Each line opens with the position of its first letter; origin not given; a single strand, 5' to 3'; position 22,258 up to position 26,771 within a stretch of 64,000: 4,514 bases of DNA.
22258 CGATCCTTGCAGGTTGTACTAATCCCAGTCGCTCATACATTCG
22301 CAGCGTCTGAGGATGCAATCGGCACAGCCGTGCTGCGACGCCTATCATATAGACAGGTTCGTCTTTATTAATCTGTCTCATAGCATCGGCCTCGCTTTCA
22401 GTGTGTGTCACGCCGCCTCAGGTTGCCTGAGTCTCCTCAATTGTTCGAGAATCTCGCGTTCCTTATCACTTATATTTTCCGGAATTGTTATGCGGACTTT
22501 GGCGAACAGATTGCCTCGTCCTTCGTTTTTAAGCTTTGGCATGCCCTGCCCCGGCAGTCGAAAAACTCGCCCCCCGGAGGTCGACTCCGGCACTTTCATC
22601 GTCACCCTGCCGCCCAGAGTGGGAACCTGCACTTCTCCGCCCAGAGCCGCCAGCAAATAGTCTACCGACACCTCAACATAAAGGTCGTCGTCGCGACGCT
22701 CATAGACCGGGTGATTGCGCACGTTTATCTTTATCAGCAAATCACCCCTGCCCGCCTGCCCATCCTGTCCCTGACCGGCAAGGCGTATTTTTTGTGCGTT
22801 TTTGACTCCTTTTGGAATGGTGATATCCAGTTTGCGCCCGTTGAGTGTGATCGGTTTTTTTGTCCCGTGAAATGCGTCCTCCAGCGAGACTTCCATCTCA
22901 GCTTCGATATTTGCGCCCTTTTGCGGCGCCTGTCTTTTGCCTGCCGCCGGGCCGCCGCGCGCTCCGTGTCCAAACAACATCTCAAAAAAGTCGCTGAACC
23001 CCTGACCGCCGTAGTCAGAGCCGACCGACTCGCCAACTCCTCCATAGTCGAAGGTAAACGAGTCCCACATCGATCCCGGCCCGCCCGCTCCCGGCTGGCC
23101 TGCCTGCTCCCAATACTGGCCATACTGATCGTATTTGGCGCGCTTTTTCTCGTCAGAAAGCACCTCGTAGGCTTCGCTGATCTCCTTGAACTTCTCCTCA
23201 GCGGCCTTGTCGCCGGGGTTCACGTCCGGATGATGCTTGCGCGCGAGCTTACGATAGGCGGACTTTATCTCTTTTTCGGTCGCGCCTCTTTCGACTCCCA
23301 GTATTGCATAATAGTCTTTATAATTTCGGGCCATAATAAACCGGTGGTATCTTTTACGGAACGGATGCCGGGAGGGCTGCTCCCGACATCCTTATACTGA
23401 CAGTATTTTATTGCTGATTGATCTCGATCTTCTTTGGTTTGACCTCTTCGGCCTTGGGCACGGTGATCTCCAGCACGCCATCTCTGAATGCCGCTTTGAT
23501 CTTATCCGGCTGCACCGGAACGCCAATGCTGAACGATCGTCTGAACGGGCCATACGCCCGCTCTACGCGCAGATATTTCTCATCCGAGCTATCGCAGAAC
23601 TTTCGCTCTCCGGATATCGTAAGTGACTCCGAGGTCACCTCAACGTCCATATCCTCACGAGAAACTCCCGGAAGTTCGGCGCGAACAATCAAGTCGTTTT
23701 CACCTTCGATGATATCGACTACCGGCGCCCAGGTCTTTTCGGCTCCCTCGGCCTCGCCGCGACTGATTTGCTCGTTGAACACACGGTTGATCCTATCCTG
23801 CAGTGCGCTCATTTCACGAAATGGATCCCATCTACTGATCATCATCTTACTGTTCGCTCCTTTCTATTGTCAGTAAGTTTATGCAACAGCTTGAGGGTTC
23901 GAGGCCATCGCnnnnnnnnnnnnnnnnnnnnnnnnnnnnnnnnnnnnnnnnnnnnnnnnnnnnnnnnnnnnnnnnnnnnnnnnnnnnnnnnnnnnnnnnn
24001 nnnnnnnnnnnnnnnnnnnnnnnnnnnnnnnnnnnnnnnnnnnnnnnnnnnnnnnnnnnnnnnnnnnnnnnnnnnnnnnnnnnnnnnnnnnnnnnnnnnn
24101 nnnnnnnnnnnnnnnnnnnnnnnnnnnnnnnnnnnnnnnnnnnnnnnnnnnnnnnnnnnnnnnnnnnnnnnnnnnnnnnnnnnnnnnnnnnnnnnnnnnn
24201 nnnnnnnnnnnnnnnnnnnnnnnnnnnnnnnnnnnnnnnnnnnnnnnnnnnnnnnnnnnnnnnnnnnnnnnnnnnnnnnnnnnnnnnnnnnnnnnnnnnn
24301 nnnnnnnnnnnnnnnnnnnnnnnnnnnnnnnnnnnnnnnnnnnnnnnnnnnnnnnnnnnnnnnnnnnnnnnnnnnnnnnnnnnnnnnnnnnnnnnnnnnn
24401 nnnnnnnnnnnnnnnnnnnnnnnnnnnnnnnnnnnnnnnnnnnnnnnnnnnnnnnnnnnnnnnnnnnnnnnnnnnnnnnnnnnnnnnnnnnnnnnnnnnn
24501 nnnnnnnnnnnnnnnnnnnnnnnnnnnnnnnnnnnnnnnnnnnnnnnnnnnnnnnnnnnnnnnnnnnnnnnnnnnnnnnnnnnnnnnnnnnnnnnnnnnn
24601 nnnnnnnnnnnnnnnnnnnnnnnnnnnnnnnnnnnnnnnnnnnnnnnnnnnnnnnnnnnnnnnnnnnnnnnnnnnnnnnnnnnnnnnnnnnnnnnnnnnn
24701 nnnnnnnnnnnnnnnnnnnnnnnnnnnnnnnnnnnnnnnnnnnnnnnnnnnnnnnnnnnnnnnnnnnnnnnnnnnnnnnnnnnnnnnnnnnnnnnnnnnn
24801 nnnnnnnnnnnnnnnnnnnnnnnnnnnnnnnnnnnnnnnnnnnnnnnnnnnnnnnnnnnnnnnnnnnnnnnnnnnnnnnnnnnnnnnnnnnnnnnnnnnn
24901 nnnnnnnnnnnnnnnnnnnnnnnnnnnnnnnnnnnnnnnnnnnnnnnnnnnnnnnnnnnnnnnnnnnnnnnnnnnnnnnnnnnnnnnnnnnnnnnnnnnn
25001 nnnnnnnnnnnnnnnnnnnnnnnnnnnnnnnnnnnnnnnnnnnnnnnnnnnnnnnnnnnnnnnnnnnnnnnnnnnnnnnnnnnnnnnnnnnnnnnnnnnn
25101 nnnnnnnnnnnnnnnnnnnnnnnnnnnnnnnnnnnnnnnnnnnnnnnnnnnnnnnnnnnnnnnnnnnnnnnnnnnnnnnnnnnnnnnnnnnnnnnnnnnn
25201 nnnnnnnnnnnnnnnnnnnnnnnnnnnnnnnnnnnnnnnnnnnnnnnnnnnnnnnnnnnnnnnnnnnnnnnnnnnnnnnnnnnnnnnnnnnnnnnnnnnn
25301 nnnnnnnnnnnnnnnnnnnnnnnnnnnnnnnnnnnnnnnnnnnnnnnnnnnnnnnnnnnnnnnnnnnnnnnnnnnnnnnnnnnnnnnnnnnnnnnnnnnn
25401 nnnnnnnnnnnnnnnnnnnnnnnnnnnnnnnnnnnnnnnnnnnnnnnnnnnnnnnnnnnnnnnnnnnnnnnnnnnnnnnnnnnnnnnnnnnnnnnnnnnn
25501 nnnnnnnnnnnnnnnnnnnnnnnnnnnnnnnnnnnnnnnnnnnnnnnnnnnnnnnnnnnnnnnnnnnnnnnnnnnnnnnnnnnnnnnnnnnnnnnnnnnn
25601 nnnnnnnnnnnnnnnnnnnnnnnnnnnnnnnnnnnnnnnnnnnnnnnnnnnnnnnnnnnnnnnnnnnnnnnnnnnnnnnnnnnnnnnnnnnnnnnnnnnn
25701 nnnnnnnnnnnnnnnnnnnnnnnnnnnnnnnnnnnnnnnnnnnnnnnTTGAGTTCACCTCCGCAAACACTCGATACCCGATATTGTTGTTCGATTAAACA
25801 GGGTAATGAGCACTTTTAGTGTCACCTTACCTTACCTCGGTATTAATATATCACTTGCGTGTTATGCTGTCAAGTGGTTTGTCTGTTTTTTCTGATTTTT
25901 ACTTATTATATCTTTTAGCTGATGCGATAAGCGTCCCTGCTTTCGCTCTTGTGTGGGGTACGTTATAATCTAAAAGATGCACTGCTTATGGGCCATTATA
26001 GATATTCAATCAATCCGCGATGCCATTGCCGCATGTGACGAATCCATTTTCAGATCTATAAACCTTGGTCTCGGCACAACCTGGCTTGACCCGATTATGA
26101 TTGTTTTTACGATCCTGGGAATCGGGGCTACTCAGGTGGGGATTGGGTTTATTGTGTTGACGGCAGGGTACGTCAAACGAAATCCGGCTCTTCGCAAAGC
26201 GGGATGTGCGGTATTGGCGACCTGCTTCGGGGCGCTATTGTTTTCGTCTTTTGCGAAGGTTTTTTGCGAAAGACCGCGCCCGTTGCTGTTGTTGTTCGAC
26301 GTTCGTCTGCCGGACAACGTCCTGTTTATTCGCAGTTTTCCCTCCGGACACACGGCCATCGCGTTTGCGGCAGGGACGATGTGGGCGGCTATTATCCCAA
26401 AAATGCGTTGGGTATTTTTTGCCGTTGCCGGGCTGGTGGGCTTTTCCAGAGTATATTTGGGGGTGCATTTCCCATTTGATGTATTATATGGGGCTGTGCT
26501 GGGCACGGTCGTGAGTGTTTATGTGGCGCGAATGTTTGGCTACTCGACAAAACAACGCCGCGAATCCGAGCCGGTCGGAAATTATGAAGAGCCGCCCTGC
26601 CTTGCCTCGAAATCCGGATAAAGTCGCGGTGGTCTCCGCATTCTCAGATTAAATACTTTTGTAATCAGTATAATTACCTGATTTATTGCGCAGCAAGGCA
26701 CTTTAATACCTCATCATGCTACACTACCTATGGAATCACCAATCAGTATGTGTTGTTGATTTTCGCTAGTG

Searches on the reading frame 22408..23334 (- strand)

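Call 27: search_protein_families(library=pfam, proteins=[window:22408-23334:-], max_evalue=0.00001)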
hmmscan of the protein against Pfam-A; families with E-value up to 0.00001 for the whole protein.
window:22408-23334:- (308 aa): 2 families
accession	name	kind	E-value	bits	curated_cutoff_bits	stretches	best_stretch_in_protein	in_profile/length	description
PF01556.23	DnaJ_C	-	2.8e-45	154.5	26.6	1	143-285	1-152/152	DnaJ C terminal domain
PF00226.36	DnaJ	-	4.4e-30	104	27.8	1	7-69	1-63/63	DnaJ domain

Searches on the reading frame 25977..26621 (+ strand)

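Call 25: search_protein_families(library=pfam, proteins=[window:25977-26621:+], max_evalue=0.00001)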
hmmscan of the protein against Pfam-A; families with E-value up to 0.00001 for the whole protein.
window:25977-26621:+ (214 aa): 2 families
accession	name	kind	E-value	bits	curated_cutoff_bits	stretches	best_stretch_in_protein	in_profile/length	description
PF01569.27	PAP2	-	1.7e-21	76.8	27.2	1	77-190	3-128/130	PAP2 superfamily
PF14378.12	PAP2_3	-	3.6e-08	33.9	27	1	119-179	125-187/190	PAP2 superfamily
